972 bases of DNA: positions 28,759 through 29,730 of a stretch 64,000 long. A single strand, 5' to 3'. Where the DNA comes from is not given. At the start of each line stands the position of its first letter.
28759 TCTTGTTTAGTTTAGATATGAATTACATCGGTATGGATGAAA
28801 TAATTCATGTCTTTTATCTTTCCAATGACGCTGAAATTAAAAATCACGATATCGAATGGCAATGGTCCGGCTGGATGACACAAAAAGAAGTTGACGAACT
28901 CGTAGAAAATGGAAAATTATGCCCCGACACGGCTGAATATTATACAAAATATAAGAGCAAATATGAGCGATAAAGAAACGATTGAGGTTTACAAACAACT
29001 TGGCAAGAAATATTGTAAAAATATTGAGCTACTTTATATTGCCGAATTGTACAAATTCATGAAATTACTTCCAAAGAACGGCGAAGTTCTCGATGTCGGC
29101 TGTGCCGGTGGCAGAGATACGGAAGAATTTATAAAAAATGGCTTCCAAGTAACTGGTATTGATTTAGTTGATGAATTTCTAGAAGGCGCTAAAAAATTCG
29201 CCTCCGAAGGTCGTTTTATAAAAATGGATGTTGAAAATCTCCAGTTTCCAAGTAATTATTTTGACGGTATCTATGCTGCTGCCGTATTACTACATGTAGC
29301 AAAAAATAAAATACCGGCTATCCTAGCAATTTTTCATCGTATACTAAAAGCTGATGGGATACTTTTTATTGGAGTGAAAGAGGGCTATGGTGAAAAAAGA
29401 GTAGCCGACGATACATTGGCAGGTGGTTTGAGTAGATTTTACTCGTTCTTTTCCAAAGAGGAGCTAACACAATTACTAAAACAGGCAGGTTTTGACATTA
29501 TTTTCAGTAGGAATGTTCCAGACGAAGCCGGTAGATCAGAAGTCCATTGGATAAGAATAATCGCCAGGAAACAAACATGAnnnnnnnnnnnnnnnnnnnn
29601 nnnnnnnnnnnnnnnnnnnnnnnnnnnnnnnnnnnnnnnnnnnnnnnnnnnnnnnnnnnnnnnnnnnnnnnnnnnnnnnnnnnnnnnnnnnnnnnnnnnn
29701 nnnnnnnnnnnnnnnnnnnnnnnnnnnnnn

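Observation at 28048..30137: Tightly coupled DprA/SLOG-like - NUDIX - methyltransferase - Maf operon (nucleotide-centric four-gene module)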

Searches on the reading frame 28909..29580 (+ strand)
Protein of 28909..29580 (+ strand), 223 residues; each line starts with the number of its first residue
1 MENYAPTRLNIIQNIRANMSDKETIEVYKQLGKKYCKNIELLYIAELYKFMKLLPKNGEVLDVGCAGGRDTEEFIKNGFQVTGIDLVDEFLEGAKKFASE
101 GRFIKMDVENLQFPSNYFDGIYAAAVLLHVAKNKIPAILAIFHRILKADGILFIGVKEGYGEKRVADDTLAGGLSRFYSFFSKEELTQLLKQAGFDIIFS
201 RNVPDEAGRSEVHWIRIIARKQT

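Call 4: search_protein_families(library=pfam, proteins=[window:28909-29580:+], max_evalue=0.01)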
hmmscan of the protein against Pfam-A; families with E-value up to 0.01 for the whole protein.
window:28909-29580:+ (223 aa): 11 families
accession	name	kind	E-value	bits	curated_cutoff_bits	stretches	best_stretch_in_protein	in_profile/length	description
PF08241.18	Methyltransf_11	-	1.9e-19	70.5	21.2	1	61-154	1-95/95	Methyltransferase domain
PF13489.12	Methyltransf_23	-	9e-19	68.2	27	1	44-198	10-162/164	Methyltransferase domain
PF13649.12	Methyltransf_25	-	2.9e-18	66.8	27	1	60-150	1-97/97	Methyltransferase domain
PF13847.12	Methyltransf_31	-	8.9e-13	48.6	27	1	56-154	3-109/145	Methyltransferase domain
PF08242.18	Methyltransf_12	-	5.8e-12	46.6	30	1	61-152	1-98/98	Methyltransferase domain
PF01739.24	CheR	-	6.9e-06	26.1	27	1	103-159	122-178/195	CheR methyltransferase, SAM binding domain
PF03848.20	TehB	-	2.3e-05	24.4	20.4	1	56-150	30-128/193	Tellurite resistance protein TehB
PF02353.26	CMAS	-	7.6e-05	22.6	27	1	56-162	61-172/273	Mycolic acid cyclopropane synthetase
PF05401.17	NodS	-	0.0001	22.6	24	1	56-155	43-145/201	Nodulation protein S (NodS)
PF05891.18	Methyltransf_PK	-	0.0019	18.2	27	1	57-198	56-197/218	AdoMet dependent proline di-methyltransferase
PF08003.17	Methyltransf_9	-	0.0026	17.2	23.8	1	56-196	115-261/315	Protein of unknown function (DUF1698)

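Call 5: search_protein_families(library=ncbifam, proteins=[window:28963-29580:+], max_evalue=0.01)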
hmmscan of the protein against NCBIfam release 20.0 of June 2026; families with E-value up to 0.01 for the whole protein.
window:28963-29580:+ (205 aa): 34 families (the best 25 are shown)
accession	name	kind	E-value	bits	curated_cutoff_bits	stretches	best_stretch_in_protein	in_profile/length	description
NF045667.1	MTase_DVU1556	equivalog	1.4e-16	60.6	155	1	29-182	14-165/213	DVU_1556 family methyltransferase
NF043040.1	corrin_prot_MT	hypoth_equivalog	8e-13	48.3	180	1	38-136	41-147/216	corrinoid protein-associated methyltransferase CpaM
TIGR01983.1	UbiG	equivalog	1.4e-12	47.5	102.95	1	38-136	49-151/228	bifunctional 2-polyprenyl-6-hydroxyphenol methylase/3-demethylubiquinol 3-O-methyltransferase UbiG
NF045649.1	2X_seleno_MduS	exception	5.9e-10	38.6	380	1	41-143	44-154/338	methyltransferase domain-containing selenoprotein MduS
TIGR01934.1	MenG_MenH_UbiE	subfamily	1.4e-09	37.6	158.35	1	38-136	39-141/223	ubiquinone/menaquinone biosynthesis methyltransferase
TIGR02072.1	BioC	equivalog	2.2e-09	37.5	184.95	1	33-175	24-170/244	malonyl-ACP O-methyltransferase BioC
TIGR04345.1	ovoA_Cterm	equivalog_domain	2.3e-09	37.1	170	2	85-183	120-217/242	putative 4-mercaptohistidine N1-methyltransferase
TIGR02021.1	BchM-ChlM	equivalog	3.2e-09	36.5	158.9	1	33-124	45-143/218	magnesium protoporphyrin IX methyltransferase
NF008992.0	PRK12335.1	equivalog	4.1e-09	36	303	1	16-136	100-223/289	SAM-dependent methyltransferase TehB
NF001244.0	PRK00216.1-5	equivalog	1e-08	34.8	216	1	34-136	45-153/236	bifunctional demethylmenaquinone methyltransferase/2-methoxy-6-polyprenyl-1,4-benzoquinol methylase UbiE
NF041536.1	ArsM_DUF2284_UU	exception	1.7e-08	33.3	575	1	39-137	77-181/459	arsenite methyltransferase/DUF2284 domain selenoprotein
NF008405.0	PRK11207.1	equivalog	7.3e-08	32.1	218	1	38-135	30-131/198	tellurite resistance methyltransferase TehB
NF041820.1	daptide_MTase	equivalog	1e-07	31.7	175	1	26-77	26-75/243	daptide-type RiPP biosynthesis methyltransferase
NF007610.0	PRK10258.1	equivalog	1.7e-07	30.8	342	1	39-132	43-134/251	malonyl-ACP O-methyltransferase BioC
NF002463.0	PRK01683.1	equivalog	5e-07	29.6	297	1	39-136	32-128/258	trans-aconitate 2-methyltransferase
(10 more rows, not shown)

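Call 6: search_protein_families(library=padloc, proteins=[window:28963-29580:+], max_evalue=0.01)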
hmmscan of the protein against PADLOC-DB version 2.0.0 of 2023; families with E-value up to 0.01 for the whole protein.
window:28963-29580:+ (205 aa): 1 family
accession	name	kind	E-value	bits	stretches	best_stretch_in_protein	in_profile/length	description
PDLC04134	mad2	-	1e-19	68.7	1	34-203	285-445/492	mads_2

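Call 18: find_related_loci(query=window:28963-29577:+, collection=metagenome_contigs, flank=5000)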
Query window:28963-29577:+ (205 aa) in metagenome_contigs; peptide patterns used: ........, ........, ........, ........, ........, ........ (x = any residue, [..] = any of these).
406 stretches matched a pattern; 5 encode a relative of the query (tblastn E <= 1e-3); 5 distinct loci.
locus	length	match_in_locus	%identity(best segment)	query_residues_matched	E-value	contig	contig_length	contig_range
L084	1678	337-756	30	28-183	7e-12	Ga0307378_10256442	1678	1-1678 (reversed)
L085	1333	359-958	28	22-196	6e-11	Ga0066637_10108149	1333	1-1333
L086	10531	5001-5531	24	40-202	7e-8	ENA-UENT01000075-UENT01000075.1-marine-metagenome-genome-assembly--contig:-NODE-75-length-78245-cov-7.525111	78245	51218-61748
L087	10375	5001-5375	27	89-202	7e-7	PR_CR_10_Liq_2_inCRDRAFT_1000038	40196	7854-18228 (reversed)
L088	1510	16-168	42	124-183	2e-6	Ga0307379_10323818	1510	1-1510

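Call 19: find_homologous_proteins(query=window:28963-29577:+, max_evalue=1e-10)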
Query window:28963-29577:+ (205 aa): 31 proteins with E <= 1e-10 among 242 candidates.
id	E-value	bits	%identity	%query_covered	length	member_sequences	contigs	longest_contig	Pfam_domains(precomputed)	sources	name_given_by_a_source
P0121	1.5e-130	451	100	100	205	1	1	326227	PF13847.13,PF13489.13,PF03848.21,PF13649.13,PF01739.25,PF08241.19,PF08242.19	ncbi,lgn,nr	ncbi:MAG: class I SAM-dependent methyltransferase [bacterium]|nr:class I SAM-dependent methyltransfe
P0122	7.8e-60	220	52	100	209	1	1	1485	PF13489.13,PF02353.27,PF03141.23,PF08241.19,PF05891.19,PF05401.17,PF13847.13,PF03848.21,PF13649.13,PF01728.26,PF01209.25,PF08242.19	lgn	-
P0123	6.8e-59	217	54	98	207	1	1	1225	PF13847.13,PF13489.13,PF03848.21,PF02353.27,PF13649.13,PF01209.25,PF08241.19,PF08242.19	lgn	-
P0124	5.2e-57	211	49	99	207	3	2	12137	PF13847.13,PF13489.13,PF03848.21,PF13649.13,PF08241.19,PF08242.19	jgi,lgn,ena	-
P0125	6.8e-56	207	49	99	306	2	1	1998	PF13847.13,PF13489.13,PF02353.27,PF13649.13,PF01209.25,PF08241.19,PF08242.19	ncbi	-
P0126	1.7e-55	206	50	100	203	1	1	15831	PF13847.13,PF13489.13,PF03848.21,PF13649.13,PF08241.19,PF08242.19,PF05891.19,PF05401.17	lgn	-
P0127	1.7e-54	203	50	99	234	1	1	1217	PF13847.13,PF13489.13,PF13649.13,PF08241.19,PF08242.19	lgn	-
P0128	1.4e-53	200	50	97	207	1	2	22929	PF13847.13,PF13489.13,PF03848.21,PF13649.13,PF08241.19,PF08242.19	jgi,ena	-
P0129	1.4e-53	200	50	99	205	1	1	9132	PF13847.13,PF13489.13,PF03848.21,PF02353.27,PF13649.13,PF01135.26,PF01728.26,PF01209.25,PF08241.19,PF08242.19,PF05891.19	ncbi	-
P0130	2.4e-53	199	50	97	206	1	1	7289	PF13847.13,PF13489.13,PF13649.13,PF01209.25,PF08241.19,PF08242.19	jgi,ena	-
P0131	7.8e-53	197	47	99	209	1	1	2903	PF13847.13,PF13489.13,PF13649.13,PF01739.25,PF08241.19,PF08242.19,PF05891.19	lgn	-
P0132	1.3e-52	197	47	97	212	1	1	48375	PF13847.13,PF13489.13,PF03848.21,PF13649.13,PF08241.19,PF08242.19,PF05891.19,PF05401.17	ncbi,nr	ncbi:class I SAM-dependent methyltransferase [Patescibacteria group bacterium]|nr:MAG: class I SAM-d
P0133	1.6e-52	196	50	98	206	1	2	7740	PF13847.13,PF13489.13,PF03848.21,PF13649.13,PF01209.25,PF08241.19,PF08242.19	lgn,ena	-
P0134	3.6e-52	195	50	99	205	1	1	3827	PF13847.13,PF13489.13,PF03848.21,PF13649.13,PF08241.19,PF08242.19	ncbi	-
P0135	5.8e-52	195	51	98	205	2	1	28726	PF13847.13,PF13489.13,PF03848.21,PF02353.27,PF13649.13,PF01209.25,PF08241.19,PF08242.19,PF05891.19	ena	-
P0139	2.9e-50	189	49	98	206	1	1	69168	PF13847.13,PF13489.13,PF03848.21,PF13649.13,PF08241.19,PF08242.19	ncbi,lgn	-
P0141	2.2e-49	186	47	100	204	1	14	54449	PF13847.13,PF13489.13,PF03848.21,PF02353.27,PF13649.13,PF01209.25,PF08241.19,PF08242.19,PF05891.19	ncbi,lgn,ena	-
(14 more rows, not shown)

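Call 23: find_encoding_contigs(protein=P0141, flank=4000, max_places=2)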
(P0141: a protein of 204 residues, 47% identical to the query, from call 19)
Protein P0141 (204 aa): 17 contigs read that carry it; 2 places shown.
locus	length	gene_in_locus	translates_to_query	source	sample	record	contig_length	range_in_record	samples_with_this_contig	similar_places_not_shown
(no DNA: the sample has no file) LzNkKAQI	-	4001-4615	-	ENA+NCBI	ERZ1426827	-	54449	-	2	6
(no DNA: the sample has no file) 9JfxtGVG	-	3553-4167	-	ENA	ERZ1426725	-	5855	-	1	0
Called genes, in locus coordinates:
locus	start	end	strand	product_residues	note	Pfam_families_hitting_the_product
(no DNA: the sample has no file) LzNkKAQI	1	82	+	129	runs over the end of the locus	PF02021:UPF0102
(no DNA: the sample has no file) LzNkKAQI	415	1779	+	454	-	PF08529:NusA_N, PF00575:S1, PF13184:KH_NusA_1st, PF26594:KH_NusA_2nd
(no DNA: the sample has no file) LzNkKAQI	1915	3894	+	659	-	PF03030:H_PPase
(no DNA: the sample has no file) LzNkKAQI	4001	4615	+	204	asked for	PF01209:Ubie_methyltran (weak), PF03848:TehB, PF02353:CMAS (weak), PF13489:Methyltransf_23, PF13847:Methyltransf_31, PF08241:Methyltransf_11, PF08242:Methyltransf_12, PF13649:Methyltransf_25, +1 more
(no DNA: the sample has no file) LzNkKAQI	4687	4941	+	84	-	PF14242:DUF4342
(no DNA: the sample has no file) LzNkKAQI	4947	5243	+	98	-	PF00581:Rhodanese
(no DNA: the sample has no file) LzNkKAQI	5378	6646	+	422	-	PF05697:Trigger_N, PF00254:FKBP_C, PF05698:Trigger_C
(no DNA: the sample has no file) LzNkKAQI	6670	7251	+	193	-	PF00574:CLP_protease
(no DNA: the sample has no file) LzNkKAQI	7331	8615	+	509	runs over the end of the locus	PF12072:RNase_Y_N, PF00013:KH_1, PF08668:HDOD (faint), PF01966:HD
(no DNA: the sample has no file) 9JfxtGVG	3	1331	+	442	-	?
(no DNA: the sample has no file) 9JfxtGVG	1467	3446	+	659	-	PF03030:H_PPase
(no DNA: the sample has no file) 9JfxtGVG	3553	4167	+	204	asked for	PF01209:Ubie_methyltran (weak), PF03848:TehB, PF02353:CMAS (weak), PF13489:Methyltransf_23, PF13847:Methyltransf_31, PF08241:Methyltransf_11, PF08242:Methyltransf_12, PF13649:Methyltransf_25, +1 more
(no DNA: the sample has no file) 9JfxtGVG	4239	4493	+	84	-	PF14242:DUF4342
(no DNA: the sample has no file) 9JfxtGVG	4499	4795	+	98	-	PF00581:Rhodanese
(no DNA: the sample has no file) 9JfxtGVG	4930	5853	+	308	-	?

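Call 24: find_encoding_contigs(protein=P0139, flank=4000, max_places=1)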
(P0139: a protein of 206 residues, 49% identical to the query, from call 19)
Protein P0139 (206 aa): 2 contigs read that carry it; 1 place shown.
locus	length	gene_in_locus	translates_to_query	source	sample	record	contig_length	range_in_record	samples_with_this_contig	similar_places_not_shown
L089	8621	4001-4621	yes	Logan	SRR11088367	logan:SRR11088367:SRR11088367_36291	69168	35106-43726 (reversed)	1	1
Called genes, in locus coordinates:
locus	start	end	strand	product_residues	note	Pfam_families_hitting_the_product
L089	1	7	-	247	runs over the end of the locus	-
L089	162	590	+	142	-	-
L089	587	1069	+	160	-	-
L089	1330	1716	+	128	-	PF01551:Peptidase_M23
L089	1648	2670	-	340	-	PF03193:RsgA_GTPase, PF01926:MMR_HSR1 (weak)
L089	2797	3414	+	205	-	-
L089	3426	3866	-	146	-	PF00903:Glyoxalase, PF13669:Glyoxalase_4 (weak)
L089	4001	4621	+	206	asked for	PF03848:TehB (weak), PF13489:Methyltransf_23, PF13847:Methyltransf_31, PF08241:Methyltransf_11, PF08242:Methyltransf_12, PF13649:Methyltransf_25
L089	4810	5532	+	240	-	PF02633:Creatininase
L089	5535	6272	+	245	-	PF09346:SMI1_KNR4 (weak)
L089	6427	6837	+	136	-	PF08570:DUF1761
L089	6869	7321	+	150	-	PF00293:NUDIX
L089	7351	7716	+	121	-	-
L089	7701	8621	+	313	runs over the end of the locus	PF04539:Sigma70_r3 (faint), PF00165:HTH_AraC (faint), PF12833:HTH_18, PF01035:DNA_binding_1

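Call 25: find_encoding_contigs(protein=P0132, flank=4000, max_places=1)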
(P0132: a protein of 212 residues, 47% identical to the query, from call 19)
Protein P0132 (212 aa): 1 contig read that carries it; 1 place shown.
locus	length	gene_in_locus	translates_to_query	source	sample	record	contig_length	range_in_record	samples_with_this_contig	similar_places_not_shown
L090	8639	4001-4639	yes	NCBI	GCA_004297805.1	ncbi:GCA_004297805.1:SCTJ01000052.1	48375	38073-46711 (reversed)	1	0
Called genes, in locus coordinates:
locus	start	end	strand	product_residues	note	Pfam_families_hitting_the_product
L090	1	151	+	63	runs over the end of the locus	-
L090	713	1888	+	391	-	-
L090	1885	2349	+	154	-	PF13470:PIN_3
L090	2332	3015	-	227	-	-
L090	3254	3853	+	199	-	-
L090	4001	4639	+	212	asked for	PF13489:Methyltransf_23, PF03848:TehB, PF05401:NodS (weak), PF05891:Methyltransf_PK (weak), PF13847:Methyltransf_31, PF08241:Methyltransf_11, PF08242:Methyltransf_12, PF13649:Methyltransf_25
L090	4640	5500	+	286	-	PF00892:EamA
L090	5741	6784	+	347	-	PF00656:Peptidase_C14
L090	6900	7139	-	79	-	PF04226:Transgly_assoc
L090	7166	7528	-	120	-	-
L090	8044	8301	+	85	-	-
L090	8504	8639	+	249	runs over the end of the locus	-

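Call 26: find_encoding_contigs(protein=P0135, flank=4000, max_places=1)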
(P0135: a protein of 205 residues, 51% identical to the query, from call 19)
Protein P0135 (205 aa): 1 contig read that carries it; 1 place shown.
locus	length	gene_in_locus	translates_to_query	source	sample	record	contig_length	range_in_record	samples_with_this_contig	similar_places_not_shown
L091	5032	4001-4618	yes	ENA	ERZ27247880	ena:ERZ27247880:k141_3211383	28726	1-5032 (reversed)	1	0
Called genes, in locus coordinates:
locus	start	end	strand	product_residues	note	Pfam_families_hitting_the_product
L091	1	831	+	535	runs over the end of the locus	-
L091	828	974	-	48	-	-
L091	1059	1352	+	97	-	-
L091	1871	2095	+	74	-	-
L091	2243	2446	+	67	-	PF02001:DUF134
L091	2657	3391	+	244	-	-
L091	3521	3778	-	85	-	PF02201:SWIB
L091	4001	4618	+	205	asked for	PF05891:Methyltransf_PK (weak), PF13489:Methyltransf_23, PF01209:Ubie_methyltran (weak), PF02353:CMAS (weak), PF13847:Methyltransf_31, PF13649:Methyltransf_25, PF08241:Methyltransf_11, PF08242:Methyltransf_12, +1 more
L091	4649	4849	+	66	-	-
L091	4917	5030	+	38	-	?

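Call 42: search_solved_structures(query=window:28963-29577:+, max_evalue=0.000001)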
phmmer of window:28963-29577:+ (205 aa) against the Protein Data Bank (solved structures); distinct sequences matched with E-value up to 0.000001: 10.
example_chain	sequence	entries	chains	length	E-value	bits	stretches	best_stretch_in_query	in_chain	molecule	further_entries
5ufm_A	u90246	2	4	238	1.8e-14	57.4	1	39-203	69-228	Methyltransferase domain protein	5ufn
3e23_A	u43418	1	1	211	1.1e-12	51.6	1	5-176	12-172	uncharacterized protein RPA2492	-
3l8d_A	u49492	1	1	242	3.6e-10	43.4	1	32-181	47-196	Methyltransferase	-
5wp4_A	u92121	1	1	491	6.3e-10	42.6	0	28-185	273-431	Phosphoethanolamine N-methyltransferase 1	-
5wp5_A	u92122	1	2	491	4.7e-09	39.7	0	33-187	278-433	Phosphomethylethanolamine N-methyltransferase 2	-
3cgg_A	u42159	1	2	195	2.1e-08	37.6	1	34-143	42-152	SAM-dependent methyltransferase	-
2p8j_A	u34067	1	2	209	5.1e-08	36.4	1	27-138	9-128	S-adenosylmethionine-dependent methyltransferase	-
4r6w_A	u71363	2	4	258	1.6e-07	34.7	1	14-187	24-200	Phosphoethanolamine N-methyltransferase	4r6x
1ve3_A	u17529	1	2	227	3.9e-07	33.5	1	32-134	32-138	hypothetical protein PH0226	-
3ccf_A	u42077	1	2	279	9.3e-07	32.2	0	35-156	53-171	Cyclopropane-fatty-acyl-phospholipid synthase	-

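Call 48: find_encoding_contigs(protein=P0128, flank=4000, max_places=1)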
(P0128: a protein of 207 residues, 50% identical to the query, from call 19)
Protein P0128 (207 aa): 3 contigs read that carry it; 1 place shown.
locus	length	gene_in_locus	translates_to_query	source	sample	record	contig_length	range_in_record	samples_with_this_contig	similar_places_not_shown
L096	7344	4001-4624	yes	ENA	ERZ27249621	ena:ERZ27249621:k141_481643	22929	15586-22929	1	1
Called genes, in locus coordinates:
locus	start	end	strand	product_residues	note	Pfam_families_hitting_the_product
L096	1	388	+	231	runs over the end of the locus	PF02463:SMC_N (faint), PF00005:ABC_tran, PF13304:AAA_21 (weak)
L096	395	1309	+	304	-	PF18075:FtsX_ECD, PF02687:FtsX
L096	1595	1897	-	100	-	PF09650:PHA_gran_rgn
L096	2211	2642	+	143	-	PF14340:DUF4395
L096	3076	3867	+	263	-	PF00459:Inositol_P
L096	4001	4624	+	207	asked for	PF13489:Methyltransf_23, PF03848:TehB (weak), PF13847:Methyltransf_31, PF08241:Methyltransf_11, PF08242:Methyltransf_12, PF13649:Methyltransf_25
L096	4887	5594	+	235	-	PF18916:Lycopene_cyc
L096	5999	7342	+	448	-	?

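Call 49: find_encoding_contigs(protein=P0126, flank=4000, max_places=1)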
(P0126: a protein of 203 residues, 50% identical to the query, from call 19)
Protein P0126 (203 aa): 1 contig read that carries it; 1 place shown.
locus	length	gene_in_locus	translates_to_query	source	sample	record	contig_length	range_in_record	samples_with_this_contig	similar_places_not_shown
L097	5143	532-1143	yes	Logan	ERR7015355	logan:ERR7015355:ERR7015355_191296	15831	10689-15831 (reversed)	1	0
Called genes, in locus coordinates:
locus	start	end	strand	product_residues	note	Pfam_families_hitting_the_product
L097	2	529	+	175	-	?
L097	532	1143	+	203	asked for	PF03848:TehB, PF05891:Methyltransf_PK (weak), PF13489:Methyltransf_23, PF05401:NodS (faint), PF13847:Methyltransf_31, PF08241:Methyltransf_11, PF08242:Methyltransf_12, PF13649:Methyltransf_25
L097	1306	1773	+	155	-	-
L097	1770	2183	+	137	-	PF00293:NUDIX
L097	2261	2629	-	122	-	-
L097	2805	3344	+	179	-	PF00300:His_Phos_1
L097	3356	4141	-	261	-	PF01061:ABC2_membrane, PF12698:ABC2_membrane_3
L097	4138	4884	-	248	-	PF00005:ABC_tran, PF13304:AAA_21 (weak)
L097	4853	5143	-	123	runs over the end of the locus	PF04343:DUF488, PF22751:DUF488-N3a, PF22752:DUF488-N3i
